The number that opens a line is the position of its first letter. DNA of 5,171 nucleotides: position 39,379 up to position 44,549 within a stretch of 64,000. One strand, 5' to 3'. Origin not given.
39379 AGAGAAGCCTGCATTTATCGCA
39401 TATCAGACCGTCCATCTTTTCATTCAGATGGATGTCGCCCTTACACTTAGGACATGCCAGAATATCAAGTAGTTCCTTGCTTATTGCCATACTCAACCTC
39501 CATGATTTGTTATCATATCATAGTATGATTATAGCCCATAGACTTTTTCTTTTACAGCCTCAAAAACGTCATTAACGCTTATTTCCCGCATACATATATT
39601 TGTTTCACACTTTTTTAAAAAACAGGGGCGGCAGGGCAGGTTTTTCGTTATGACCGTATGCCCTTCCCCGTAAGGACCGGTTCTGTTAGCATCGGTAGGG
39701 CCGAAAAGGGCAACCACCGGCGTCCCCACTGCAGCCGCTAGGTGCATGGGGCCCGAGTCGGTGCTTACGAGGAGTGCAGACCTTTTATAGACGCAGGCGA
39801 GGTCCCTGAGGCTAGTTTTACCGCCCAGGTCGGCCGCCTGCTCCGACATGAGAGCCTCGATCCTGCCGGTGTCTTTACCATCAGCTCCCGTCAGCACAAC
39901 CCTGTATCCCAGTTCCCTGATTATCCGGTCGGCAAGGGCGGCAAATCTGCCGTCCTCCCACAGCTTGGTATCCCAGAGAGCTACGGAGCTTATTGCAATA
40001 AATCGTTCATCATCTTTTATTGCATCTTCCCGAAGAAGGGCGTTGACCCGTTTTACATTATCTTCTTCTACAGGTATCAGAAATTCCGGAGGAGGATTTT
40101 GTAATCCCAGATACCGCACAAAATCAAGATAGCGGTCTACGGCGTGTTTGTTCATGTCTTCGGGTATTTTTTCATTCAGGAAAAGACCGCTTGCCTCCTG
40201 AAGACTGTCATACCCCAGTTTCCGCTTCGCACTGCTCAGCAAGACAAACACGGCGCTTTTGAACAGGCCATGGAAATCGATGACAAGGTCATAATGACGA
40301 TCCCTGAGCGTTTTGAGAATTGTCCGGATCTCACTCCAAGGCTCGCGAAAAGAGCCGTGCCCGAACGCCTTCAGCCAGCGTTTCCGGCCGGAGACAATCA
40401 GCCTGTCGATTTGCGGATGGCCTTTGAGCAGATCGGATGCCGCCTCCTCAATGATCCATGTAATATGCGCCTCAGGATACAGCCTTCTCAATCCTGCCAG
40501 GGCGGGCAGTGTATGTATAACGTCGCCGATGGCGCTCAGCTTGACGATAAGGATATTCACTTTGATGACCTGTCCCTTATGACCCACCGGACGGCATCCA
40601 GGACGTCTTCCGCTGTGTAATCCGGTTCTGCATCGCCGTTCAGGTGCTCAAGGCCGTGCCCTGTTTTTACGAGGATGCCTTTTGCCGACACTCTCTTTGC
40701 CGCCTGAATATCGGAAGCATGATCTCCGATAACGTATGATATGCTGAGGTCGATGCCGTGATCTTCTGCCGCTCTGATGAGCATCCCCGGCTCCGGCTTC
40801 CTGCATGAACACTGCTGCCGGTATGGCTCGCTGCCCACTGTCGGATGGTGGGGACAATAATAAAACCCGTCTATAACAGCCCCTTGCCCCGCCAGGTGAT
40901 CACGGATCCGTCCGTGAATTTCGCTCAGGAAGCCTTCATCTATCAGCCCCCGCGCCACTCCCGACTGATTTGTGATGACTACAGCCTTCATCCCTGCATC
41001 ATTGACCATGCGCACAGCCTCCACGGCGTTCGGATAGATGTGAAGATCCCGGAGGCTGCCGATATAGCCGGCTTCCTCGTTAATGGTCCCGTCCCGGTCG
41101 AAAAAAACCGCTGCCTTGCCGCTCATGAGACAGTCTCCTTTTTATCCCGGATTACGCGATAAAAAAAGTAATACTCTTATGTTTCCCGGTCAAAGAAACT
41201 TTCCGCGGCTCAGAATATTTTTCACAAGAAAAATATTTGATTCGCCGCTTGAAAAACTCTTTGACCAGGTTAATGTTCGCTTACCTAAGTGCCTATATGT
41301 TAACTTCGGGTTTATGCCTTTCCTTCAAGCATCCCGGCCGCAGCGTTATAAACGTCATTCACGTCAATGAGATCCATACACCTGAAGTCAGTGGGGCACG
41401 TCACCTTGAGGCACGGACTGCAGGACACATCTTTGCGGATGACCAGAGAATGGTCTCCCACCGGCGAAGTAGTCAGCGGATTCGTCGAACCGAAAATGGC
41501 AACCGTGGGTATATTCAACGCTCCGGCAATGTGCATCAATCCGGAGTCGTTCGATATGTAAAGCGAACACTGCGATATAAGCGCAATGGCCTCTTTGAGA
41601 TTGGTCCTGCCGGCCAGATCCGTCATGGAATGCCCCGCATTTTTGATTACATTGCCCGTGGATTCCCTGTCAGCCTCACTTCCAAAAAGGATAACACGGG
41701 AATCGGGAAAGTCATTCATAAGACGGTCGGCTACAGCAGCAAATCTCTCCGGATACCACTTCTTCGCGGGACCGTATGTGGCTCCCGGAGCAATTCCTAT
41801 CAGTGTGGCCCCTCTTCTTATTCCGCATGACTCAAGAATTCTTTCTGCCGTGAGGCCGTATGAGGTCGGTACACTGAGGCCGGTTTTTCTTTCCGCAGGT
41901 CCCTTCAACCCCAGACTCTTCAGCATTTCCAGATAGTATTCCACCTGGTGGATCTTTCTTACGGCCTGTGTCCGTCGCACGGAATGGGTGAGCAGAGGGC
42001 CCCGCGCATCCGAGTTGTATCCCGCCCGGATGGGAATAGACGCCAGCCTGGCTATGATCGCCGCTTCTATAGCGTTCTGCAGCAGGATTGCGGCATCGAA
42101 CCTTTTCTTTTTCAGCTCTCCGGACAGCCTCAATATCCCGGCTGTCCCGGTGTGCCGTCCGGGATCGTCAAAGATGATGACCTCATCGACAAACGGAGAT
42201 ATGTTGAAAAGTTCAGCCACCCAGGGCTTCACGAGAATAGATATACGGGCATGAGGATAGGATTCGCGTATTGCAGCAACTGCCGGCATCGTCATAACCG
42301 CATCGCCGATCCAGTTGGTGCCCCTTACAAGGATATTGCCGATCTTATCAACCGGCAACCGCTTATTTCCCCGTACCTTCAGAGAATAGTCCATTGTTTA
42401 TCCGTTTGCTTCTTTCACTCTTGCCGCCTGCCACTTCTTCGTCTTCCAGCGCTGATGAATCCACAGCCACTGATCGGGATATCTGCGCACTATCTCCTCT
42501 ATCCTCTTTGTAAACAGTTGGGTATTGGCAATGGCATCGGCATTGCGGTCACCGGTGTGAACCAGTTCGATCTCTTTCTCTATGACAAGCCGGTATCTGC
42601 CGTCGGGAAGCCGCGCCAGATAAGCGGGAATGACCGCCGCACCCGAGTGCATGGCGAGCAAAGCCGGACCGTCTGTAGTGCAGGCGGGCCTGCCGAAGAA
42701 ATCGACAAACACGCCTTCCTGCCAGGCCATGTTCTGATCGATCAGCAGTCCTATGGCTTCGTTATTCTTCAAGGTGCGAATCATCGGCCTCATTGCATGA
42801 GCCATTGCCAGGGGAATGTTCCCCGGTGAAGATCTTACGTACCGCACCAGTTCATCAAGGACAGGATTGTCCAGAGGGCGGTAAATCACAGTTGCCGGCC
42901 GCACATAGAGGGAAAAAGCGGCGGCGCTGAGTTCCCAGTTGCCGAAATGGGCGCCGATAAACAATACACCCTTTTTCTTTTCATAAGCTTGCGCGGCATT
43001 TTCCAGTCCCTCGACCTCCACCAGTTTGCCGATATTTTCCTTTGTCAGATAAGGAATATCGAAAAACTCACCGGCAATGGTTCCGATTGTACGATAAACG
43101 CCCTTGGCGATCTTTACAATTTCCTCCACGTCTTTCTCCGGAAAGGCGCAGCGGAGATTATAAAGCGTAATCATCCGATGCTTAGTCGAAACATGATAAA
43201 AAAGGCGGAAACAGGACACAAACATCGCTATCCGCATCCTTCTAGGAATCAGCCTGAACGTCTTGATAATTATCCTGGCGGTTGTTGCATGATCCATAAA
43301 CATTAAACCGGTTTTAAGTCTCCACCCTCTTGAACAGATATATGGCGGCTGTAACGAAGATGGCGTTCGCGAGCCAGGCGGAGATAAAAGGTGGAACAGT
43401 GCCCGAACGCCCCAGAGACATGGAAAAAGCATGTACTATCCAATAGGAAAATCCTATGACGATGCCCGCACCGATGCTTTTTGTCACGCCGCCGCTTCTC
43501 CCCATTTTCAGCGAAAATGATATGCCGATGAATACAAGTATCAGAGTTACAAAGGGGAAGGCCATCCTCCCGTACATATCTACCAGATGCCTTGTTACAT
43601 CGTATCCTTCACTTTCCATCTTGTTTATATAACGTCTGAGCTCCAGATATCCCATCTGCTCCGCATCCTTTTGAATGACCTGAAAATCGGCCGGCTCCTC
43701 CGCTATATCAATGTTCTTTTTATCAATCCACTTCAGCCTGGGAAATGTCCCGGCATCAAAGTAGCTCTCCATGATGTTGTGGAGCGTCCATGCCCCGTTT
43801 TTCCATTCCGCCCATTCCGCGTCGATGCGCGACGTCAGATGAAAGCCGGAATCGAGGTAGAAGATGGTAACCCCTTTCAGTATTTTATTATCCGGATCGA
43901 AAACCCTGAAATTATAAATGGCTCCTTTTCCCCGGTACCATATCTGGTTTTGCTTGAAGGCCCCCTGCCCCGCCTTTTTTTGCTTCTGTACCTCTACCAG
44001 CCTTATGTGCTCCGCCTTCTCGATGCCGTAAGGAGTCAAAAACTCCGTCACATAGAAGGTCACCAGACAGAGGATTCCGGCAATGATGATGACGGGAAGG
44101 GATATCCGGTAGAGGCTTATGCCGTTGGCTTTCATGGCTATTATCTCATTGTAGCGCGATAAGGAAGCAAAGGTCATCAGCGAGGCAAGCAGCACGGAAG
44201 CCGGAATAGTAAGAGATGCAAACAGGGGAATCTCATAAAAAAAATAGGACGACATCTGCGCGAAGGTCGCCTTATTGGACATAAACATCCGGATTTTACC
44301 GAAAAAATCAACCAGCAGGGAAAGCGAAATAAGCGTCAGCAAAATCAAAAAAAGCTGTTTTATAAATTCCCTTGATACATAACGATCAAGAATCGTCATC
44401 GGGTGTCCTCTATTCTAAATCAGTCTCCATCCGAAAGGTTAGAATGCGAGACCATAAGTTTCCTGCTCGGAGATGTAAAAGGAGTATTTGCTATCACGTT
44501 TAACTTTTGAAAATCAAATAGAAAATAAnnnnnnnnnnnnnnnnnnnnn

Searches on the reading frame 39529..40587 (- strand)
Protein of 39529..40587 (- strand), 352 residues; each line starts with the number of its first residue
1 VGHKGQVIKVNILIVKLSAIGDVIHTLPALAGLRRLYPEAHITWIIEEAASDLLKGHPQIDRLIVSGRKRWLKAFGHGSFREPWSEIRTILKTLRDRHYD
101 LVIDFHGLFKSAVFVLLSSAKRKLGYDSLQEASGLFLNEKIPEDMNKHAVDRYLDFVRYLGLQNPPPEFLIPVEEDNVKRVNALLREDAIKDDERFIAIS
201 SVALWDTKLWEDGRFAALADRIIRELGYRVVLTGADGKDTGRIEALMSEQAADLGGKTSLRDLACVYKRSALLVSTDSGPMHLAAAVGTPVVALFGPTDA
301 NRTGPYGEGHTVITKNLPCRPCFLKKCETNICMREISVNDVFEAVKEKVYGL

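Call 53: search_protein_families(library=pfam, proteins=[window:39529-40587:-], max_evalue=0.001)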
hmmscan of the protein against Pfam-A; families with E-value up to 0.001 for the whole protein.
window:39529-40587:- (352 aa): 1 family
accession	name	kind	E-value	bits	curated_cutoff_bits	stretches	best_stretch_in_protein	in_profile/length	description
PF01075.23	Glyco_transf_9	-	2.5e-47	161.7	22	1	88-329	2-243/247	Glycosyltransferase family 9 (heptosyltransferase)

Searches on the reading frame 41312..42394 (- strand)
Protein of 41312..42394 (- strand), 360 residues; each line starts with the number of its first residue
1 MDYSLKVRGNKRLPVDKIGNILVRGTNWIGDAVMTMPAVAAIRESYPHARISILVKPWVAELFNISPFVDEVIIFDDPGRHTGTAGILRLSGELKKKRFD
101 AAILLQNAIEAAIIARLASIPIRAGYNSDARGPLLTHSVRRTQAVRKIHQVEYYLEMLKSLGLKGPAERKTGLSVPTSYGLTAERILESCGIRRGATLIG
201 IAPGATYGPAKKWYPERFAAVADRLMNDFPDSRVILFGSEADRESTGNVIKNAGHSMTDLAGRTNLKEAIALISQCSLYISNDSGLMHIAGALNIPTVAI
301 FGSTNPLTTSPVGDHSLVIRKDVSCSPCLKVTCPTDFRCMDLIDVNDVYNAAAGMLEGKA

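Call 53: search_protein_families(library=pfam, proteins=[window:41312-42394:-], max_evalue=0.001)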
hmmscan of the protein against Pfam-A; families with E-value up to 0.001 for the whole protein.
window:41312-42394:- (360 aa): 1 family
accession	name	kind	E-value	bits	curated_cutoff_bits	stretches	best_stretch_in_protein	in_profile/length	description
PF01075.23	Glyco_transf_9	-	1.4e-47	162.6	22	1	88-335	2-243/247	Glycosyltransferase family 9 (heptosyltransferase)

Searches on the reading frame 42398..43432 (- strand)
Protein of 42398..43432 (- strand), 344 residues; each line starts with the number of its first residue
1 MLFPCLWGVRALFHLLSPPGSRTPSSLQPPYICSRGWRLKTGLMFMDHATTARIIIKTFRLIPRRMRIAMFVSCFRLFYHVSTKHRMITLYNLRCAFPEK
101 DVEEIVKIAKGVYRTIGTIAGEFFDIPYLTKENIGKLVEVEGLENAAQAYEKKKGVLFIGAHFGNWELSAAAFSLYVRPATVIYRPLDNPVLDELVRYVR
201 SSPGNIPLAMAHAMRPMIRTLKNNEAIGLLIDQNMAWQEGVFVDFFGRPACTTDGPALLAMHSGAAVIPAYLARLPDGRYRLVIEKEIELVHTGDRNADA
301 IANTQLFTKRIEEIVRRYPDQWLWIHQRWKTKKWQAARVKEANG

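Call 53: search_protein_families(library=pfam, proteins=[window:42398-43432:-], max_evalue=0.001)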
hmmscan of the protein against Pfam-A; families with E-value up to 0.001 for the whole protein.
window:42398-43432:- (344 aa): 1 family
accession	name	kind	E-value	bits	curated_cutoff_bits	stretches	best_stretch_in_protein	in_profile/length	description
PF03279.18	Lip_A_acyltrans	-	5.7e-58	196.9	22.3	1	54-331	21-295/295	Bacterial lipid A biosynthesis acyltransferase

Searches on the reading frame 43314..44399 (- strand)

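Call 53: search_protein_families(library=pfam, proteins=[window:43314-44399:-], max_evalue=0.001)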
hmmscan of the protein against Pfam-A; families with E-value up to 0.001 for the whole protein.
window:43314-44399:- (361 aa): 1 family
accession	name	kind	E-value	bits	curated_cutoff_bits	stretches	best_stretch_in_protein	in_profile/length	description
PF03739.19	LptF_LptG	-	3.1e-86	290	27.9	1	6-358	1-353/353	Lipopolysaccharide export system permease LptF/LptG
